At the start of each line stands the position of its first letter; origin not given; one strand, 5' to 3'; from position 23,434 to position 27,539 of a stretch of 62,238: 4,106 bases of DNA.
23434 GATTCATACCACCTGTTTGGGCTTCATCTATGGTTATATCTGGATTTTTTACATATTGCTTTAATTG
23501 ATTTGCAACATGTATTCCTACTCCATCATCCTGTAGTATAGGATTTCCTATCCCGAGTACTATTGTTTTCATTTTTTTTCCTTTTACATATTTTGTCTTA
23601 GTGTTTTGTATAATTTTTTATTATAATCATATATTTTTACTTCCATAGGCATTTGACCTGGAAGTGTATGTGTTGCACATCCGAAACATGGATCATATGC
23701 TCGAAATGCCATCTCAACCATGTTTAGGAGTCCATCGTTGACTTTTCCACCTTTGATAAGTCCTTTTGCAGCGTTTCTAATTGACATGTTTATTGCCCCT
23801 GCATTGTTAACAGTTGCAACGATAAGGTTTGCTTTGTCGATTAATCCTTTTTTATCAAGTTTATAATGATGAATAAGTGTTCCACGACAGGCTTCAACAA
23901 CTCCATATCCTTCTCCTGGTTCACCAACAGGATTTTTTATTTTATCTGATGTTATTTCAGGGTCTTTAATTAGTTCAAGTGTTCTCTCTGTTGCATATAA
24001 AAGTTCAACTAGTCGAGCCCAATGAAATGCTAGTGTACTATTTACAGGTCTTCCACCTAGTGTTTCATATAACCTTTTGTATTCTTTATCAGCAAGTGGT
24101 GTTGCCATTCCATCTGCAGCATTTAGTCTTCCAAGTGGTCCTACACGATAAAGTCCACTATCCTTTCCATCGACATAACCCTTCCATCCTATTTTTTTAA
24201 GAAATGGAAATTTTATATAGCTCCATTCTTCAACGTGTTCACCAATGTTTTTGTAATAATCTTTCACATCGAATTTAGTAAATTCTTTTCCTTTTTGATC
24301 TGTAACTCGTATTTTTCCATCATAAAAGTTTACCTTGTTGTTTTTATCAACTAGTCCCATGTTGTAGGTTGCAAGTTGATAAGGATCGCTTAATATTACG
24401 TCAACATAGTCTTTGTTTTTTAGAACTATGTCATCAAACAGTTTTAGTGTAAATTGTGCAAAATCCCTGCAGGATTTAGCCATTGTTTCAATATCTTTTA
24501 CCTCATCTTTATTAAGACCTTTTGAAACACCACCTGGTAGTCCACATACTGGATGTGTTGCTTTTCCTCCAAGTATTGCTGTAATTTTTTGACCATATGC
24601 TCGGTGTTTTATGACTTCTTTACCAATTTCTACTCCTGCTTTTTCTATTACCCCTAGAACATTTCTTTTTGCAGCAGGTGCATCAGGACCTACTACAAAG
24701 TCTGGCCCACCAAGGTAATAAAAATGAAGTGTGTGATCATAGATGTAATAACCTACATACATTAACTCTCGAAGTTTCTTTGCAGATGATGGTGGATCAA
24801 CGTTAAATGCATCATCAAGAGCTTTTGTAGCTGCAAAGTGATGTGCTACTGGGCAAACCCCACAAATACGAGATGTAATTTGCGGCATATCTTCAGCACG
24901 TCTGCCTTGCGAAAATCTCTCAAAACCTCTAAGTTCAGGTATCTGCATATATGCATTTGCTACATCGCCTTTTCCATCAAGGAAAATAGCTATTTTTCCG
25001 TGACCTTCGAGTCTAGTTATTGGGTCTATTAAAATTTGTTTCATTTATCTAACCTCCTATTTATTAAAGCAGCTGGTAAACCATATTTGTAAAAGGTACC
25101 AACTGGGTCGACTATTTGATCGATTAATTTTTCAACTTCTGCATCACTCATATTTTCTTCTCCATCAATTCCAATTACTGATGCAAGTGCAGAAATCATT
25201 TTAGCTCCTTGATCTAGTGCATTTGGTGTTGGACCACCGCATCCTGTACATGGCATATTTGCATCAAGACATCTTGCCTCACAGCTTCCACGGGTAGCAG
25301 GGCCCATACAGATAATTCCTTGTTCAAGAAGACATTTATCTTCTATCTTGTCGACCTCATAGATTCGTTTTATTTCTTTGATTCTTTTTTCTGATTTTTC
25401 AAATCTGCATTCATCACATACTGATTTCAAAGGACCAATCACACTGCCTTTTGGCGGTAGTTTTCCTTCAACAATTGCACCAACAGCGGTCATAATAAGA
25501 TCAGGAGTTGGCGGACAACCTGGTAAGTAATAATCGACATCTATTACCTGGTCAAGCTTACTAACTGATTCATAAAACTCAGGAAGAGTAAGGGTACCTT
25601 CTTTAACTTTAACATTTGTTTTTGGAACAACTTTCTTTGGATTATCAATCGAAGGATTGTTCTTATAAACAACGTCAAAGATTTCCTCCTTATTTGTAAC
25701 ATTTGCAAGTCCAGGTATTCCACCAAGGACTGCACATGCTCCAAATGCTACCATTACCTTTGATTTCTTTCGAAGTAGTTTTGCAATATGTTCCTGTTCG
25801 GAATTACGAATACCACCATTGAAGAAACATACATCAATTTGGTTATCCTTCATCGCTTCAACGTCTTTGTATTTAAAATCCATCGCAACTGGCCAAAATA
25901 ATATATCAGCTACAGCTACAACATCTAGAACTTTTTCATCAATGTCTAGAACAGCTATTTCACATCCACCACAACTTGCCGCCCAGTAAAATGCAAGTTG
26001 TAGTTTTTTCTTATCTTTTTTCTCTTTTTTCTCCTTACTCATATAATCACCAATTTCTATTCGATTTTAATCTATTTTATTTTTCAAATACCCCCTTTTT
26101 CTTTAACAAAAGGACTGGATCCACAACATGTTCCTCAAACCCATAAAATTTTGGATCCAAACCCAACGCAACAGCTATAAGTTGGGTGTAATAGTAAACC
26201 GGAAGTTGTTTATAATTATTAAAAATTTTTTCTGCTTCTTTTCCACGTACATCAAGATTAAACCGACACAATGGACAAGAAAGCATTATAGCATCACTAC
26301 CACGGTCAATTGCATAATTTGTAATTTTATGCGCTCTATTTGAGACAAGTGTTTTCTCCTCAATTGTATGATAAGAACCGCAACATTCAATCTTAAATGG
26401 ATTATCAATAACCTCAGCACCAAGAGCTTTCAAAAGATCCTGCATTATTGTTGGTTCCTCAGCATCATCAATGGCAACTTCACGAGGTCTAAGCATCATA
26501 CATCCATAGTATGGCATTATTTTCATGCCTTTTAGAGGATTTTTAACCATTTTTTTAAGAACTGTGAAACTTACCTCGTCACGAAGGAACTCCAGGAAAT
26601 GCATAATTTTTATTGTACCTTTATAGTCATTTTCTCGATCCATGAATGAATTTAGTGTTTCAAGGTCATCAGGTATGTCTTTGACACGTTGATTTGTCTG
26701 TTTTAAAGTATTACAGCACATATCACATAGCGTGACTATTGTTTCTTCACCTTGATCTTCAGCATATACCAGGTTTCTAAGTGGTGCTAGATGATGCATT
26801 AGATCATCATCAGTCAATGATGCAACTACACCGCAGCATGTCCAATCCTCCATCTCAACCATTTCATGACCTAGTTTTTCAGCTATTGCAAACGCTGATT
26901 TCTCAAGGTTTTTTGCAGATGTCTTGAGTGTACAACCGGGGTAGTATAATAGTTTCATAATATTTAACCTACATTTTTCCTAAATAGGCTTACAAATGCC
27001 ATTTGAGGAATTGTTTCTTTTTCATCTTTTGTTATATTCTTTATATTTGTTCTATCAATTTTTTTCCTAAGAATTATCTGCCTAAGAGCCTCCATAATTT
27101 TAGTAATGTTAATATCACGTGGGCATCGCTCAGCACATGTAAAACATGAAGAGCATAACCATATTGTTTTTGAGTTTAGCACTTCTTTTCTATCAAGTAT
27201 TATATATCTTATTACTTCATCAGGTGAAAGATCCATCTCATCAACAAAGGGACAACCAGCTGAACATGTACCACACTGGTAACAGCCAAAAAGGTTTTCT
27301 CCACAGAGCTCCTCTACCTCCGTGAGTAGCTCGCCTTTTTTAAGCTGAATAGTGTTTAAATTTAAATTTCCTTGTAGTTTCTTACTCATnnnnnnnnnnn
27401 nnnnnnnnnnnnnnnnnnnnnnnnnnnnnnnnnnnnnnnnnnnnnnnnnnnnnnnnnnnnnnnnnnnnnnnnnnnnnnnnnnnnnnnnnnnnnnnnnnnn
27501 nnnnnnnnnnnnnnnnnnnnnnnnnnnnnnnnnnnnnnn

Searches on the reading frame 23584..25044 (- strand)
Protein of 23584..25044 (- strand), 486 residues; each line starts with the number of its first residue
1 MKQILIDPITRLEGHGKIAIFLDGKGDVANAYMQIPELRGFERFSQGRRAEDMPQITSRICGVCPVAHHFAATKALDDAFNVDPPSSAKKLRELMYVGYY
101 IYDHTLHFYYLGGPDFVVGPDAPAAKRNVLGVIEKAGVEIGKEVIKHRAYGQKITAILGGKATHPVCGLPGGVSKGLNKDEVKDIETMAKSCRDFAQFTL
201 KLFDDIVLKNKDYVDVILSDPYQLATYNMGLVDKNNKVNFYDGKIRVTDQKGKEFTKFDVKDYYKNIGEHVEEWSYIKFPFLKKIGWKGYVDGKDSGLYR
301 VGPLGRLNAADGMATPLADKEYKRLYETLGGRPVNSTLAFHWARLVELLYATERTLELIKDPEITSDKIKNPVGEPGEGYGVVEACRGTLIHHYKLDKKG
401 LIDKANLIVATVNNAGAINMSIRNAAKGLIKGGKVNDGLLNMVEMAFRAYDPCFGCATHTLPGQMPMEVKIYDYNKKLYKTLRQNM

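Call 5: search_protein_families(library=pfam, proteins=[window:23584-25044:-], max_evalue=0.01)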
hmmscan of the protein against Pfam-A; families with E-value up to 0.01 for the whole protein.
window:23584-25044:- (486 aa): 1 family
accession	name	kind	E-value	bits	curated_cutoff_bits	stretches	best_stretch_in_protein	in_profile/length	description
PF00374.24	NiFeSe_Hases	-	2.9e-39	135.8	25.8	2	39-117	1-79/508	Nickel-dependent hydrogenase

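Call 11: search_protein_families(library=ncbifam, proteins=[window:23584-25044:-], max_evalue=0.00001)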
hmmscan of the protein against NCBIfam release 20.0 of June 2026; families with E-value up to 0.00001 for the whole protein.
window:23584-25044:- (486 aa): 9 families
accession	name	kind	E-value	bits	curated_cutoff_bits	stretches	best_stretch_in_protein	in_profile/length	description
NF041785.2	VhuA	equivalog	1.3e-125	419.3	800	1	1-431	1-418/418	F420-non-reducing hydrogenase Vhu subunit A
NF033181.1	NiFeSe_hydrog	equivalog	7.9e-57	193.3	600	2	1-122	1-121/507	nickel-dependent hydrogenase large subunit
NF045518.1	H2_NiFeSe_large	exception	4.8e-54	184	780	1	3-461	3-482/485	NiFeSe hydrogenase large subunit HysA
NF040828.1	sulfhyd_ShyA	equivalog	1.5e-52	178.9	700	2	4-207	3-198/415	NAD(P)-dependent hydrogenase/sulfhydrogenase 2 subunit alpha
TIGR03295.1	frhA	equivalog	9.5e-44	150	392.5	2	2-236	3-223/412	coenzyme F420 hydrogenase subunit alpha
NF040832.1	sulfhyd_HydA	equivalog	7e-40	137.4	880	1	4-460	5-423/426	NADPH-dependent hydrogenase/sulfhydrogenase 1 subunit alpha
NF007778.0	PRK10467.1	equivalog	3e-26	91.8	969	1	2-117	3-117/567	hydrogenase 2 large subunit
NF007550.0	PRK10170.1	equivalog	8.2e-26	90.5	1101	1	3-121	18-136/597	Ni/Fe-hydrogenase large subunit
NF041786.2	VhuU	equivalog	1.5e-08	34.3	70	1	439-461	7-29/45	F420-non-reducing hydrogenase selenoprotein subunit VhuU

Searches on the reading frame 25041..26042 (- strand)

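Call 5: search_protein_families(library=pfam, proteins=[window:25041-26042:-], max_evalue=0.01)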
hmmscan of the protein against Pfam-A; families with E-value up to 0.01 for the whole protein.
window:25041-26042:- (333 aa): 1 family
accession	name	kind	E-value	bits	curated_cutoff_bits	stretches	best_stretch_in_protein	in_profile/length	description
PF01058.29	Oxidored_q6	-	8.5e-27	93.9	27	1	24-188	1-126/128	NADH ubiquinone oxidoreductase, 20 Kd subunit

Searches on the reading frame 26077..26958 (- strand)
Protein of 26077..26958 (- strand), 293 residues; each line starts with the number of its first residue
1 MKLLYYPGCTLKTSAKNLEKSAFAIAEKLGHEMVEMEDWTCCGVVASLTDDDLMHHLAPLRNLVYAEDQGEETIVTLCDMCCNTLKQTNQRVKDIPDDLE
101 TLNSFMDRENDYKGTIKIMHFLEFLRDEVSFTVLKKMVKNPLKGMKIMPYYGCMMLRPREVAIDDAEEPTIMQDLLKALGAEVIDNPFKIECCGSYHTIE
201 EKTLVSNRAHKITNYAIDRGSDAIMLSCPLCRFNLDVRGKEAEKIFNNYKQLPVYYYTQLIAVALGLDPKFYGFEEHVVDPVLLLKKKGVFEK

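Call 5: search_protein_families(library=pfam, proteins=[window:26077-26958:-], max_evalue=0.01)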
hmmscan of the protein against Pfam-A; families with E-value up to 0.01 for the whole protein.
window:26077-26958:- (293 aa): 2 families
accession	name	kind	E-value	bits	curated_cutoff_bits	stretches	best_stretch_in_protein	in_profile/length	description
PF02754.22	CCG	-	3e-21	75.7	20.6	2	4-86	2-85/85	Cysteine-rich domain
PF13569.11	DUF4132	-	0.0054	17.1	27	1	10-124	21-116/179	Domain of unknown function (DUF4132)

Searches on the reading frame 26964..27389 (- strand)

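Call 5: search_protein_families(library=pfam, proteins=[window:26964-27389:-], max_evalue=0.01)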
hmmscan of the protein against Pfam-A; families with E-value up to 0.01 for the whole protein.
window:26964-27389:- (141 aa): 6 families
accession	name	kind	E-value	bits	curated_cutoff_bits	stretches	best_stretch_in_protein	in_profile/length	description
PF13183.11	Fer4_8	-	8.9e-12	45.8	27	1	35-93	4-68/68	4Fe-4S dicluster domain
PF13534.11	Fer4_17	-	5.6e-11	43.3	22.2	1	36-94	2-61/61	4Fe-4S dicluster domain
PF13187.11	Fer4_9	-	1.2e-07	32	27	1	36-92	2-50/52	4Fe-4S dicluster domain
PF13237.11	Fer4_10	-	9.4e-07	29.1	25.5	1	33-90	6-53/53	4Fe-4S dicluster domain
PF12838.12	Fer4_7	-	6.5e-05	23.8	27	1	36-93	2-52/52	4Fe-4S dicluster domain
PF13484.11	Fer4_16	-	0.00037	21.6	30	0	79-123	2-44/66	4Fe-4S double cluster binding domain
